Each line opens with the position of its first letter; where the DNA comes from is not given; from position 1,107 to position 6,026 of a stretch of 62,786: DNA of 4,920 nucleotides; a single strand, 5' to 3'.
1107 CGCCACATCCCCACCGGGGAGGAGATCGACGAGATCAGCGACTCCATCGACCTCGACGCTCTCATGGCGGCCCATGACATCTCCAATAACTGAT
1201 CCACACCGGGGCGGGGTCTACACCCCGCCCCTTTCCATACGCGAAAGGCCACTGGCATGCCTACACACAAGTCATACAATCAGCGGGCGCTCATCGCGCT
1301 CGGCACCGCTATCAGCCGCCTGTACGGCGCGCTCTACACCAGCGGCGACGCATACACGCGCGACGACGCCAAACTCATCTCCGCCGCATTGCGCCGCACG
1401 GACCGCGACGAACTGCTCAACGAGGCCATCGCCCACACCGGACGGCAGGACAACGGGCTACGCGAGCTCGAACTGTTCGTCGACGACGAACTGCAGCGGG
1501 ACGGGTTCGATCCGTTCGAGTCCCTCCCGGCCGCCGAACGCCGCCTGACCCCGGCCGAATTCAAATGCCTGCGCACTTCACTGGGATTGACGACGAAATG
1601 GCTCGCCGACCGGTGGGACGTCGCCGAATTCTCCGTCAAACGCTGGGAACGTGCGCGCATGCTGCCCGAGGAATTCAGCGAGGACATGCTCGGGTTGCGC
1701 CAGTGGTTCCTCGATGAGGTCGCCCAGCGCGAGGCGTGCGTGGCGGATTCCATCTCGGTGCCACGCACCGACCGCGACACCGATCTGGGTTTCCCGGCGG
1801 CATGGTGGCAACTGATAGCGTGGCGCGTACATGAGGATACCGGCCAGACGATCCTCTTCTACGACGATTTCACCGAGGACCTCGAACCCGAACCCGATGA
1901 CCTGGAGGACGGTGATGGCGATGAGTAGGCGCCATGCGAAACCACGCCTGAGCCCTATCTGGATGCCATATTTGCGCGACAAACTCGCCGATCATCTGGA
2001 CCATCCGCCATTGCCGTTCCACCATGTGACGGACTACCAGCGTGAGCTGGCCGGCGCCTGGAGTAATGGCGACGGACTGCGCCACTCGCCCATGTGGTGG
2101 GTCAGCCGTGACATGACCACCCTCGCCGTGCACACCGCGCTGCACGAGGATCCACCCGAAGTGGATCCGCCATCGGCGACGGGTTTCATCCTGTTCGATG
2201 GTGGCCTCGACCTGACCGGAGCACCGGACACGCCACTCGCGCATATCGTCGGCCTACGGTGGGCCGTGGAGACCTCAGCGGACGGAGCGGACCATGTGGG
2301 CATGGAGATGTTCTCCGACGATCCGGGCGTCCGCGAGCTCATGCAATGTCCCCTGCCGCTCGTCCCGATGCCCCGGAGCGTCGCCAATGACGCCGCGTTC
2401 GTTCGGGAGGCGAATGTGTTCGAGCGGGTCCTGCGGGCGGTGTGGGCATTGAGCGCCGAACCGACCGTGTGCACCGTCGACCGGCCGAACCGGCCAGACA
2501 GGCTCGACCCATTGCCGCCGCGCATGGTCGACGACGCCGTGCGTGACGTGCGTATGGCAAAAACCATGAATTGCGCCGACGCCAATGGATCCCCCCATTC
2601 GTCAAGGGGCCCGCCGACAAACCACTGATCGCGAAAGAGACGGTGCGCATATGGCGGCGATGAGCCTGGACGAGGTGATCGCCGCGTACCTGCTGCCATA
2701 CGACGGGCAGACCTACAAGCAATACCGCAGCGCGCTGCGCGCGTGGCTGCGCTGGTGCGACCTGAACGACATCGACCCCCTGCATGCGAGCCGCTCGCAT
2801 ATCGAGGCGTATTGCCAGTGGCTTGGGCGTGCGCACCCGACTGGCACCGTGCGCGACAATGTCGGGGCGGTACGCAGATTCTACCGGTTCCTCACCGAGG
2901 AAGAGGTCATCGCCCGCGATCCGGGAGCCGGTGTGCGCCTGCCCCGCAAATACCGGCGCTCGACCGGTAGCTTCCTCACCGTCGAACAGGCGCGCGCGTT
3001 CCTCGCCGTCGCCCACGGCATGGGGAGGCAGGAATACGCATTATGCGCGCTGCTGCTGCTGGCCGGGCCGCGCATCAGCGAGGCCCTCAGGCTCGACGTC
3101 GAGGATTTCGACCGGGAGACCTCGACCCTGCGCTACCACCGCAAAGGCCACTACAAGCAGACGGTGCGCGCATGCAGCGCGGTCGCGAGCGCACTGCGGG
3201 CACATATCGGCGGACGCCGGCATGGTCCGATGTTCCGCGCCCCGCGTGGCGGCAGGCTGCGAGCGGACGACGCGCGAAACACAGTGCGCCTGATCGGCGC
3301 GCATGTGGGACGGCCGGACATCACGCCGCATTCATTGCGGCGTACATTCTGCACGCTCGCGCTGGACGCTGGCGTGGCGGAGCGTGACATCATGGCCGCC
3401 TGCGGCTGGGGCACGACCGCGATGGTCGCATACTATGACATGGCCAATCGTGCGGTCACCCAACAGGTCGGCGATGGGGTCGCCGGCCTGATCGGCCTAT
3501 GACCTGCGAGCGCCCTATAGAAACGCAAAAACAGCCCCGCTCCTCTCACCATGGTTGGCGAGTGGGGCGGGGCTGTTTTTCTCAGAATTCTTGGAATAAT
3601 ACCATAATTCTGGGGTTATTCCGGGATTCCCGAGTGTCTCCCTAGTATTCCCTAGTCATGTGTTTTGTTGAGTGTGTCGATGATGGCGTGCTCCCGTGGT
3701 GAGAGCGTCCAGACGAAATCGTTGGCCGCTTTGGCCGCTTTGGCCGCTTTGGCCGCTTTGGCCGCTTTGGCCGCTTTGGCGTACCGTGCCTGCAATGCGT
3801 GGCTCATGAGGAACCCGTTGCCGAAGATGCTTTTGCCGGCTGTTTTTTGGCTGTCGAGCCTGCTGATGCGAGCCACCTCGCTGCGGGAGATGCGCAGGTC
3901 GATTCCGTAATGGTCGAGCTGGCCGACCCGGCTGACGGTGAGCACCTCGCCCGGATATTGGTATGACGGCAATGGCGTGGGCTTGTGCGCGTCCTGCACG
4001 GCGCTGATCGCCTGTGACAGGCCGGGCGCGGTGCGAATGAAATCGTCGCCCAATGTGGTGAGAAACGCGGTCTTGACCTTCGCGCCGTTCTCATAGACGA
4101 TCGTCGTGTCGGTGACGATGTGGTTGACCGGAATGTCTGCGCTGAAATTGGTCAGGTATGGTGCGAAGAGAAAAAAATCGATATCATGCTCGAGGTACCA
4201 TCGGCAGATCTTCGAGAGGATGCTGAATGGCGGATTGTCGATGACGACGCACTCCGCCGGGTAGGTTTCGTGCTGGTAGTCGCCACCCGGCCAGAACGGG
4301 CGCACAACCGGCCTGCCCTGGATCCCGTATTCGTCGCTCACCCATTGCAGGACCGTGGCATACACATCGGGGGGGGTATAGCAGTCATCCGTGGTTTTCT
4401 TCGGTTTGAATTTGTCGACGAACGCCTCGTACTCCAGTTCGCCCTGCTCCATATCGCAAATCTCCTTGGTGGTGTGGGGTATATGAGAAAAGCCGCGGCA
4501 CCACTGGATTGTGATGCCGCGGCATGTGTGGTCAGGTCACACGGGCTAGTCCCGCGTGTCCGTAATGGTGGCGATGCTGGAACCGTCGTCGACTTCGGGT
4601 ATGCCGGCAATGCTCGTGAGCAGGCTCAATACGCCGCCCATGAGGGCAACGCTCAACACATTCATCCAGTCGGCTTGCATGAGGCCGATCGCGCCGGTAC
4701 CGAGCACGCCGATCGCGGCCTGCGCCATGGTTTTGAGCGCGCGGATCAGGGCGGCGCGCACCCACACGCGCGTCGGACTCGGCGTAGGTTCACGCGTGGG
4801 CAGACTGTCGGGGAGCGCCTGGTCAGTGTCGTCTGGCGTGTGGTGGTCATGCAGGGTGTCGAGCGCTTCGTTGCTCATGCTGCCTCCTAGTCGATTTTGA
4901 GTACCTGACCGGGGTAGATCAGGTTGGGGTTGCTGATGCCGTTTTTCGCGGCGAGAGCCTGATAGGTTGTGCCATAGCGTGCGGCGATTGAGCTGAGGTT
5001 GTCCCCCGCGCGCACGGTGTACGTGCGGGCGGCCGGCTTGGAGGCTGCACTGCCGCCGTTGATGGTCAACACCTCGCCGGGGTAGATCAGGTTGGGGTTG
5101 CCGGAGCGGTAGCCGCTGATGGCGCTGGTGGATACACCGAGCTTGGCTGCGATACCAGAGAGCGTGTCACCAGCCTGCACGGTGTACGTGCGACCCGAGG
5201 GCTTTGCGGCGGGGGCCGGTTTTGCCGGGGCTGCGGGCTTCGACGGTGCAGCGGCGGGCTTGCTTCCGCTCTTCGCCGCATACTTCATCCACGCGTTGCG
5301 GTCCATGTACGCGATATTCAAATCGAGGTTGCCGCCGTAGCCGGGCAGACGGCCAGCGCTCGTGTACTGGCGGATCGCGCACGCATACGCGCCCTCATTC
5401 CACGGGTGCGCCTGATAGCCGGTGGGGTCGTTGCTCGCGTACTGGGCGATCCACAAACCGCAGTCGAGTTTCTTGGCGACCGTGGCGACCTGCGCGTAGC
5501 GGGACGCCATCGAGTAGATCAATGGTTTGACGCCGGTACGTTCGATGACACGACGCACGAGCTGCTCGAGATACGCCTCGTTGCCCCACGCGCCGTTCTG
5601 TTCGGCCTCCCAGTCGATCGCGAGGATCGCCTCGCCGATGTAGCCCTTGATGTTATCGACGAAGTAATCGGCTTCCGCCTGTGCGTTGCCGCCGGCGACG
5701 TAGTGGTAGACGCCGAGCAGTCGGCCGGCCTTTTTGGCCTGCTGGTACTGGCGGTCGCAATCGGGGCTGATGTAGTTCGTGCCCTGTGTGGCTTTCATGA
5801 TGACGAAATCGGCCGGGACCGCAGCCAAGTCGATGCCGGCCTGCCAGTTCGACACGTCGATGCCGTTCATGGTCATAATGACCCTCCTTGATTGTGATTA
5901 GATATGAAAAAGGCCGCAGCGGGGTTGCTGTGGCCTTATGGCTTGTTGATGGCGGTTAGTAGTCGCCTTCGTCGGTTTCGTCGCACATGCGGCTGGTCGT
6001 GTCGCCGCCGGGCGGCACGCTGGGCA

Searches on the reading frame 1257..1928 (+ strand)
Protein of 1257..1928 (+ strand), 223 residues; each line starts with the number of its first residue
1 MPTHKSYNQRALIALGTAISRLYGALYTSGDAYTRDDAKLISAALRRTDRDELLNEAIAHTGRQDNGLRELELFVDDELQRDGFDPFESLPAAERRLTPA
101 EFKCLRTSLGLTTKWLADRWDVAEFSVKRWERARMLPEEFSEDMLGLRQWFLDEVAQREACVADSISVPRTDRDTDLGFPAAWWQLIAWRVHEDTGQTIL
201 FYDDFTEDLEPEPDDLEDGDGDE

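Call 16: search_protein_families(library=pfam, proteins=[window:1257-1928:+], max_evalue=0.001)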
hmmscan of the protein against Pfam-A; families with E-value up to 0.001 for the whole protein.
window:1257-1928:+ (223 aa): 0 families

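Call 103: search_protein_families(library=pfam, proteins=[window:1257-1928:+], max_evalue=0.05)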
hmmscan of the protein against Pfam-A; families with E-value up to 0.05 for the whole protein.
window:1257-1928:+ (223 aa): 0 families

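Call 104: search_protein_families(library=phrogs, proteins=[window:1257-1928:+], max_evalue=0.01)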
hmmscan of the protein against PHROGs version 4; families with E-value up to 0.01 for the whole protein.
window:1257-1928:+ (223 aa): 1 family
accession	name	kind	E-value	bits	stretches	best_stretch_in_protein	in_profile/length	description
phrog_7950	-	transcription regulation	5.5e-06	27.3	1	94-133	4-43/68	transcriptional repressor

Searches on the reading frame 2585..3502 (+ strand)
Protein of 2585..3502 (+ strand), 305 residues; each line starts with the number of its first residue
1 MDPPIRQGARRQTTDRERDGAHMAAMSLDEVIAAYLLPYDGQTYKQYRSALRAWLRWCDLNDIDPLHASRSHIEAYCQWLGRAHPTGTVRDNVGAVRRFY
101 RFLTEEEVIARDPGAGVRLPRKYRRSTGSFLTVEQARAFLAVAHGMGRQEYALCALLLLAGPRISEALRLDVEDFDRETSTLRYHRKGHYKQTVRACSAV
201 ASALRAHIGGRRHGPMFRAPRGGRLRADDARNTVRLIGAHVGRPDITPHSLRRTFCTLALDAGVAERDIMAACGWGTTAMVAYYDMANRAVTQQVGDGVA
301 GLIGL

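Call 16: search_protein_families(library=pfam, proteins=[window:2585-3502:+], max_evalue=0.001)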
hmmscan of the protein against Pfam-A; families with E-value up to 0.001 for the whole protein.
window:2585-3502:+ (305 aa): 3 families
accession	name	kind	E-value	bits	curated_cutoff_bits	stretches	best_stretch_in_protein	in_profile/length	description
PF00589.27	Phage_integrase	-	7e-17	62.2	27.1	1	130-286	2-167/172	Phage integrase family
PF02899.23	Phage_int_SAM_1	-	4e-06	27.4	22.3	1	42-106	17-82/83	Phage integrase, N-terminal SAM-like domain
PF13495.12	Phage_int_SAM_4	-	9.1e-06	26.4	27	1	39-108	14-83/85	Phage integrase, N-terminal SAM-like domain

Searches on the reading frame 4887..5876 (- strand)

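Call 16: search_protein_families(library=pfam, proteins=[window:4887-5876:-], max_evalue=0.001)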
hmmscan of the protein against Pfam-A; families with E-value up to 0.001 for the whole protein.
window:4887-5876:- (329 aa): 5 families
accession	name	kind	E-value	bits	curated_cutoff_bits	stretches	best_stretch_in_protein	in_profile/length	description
PF01183.26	Glyco_hydro_25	-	3.3e-34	119.2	27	1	6-179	1-179/180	Glycosyl hydrolases family 25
PF01476.26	LysM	-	5.6e-28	97.1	20.9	2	286-328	1-42/43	LysM domain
PF23473.1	LysM3_LYK4_5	-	3.2e-10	40.4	29.3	1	285-322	4-40/48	LYK4/5 LysM3 domain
PF23577.1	LysM_RLK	-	1.4e-07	31.9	27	0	285-304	2-21/44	LysM domain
PF23472.1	LysM2_CERK1_LYK3_4_5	-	9.5e-05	22.7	27.4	0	285-328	7-53/56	LYK3/4/5 LysM2 domain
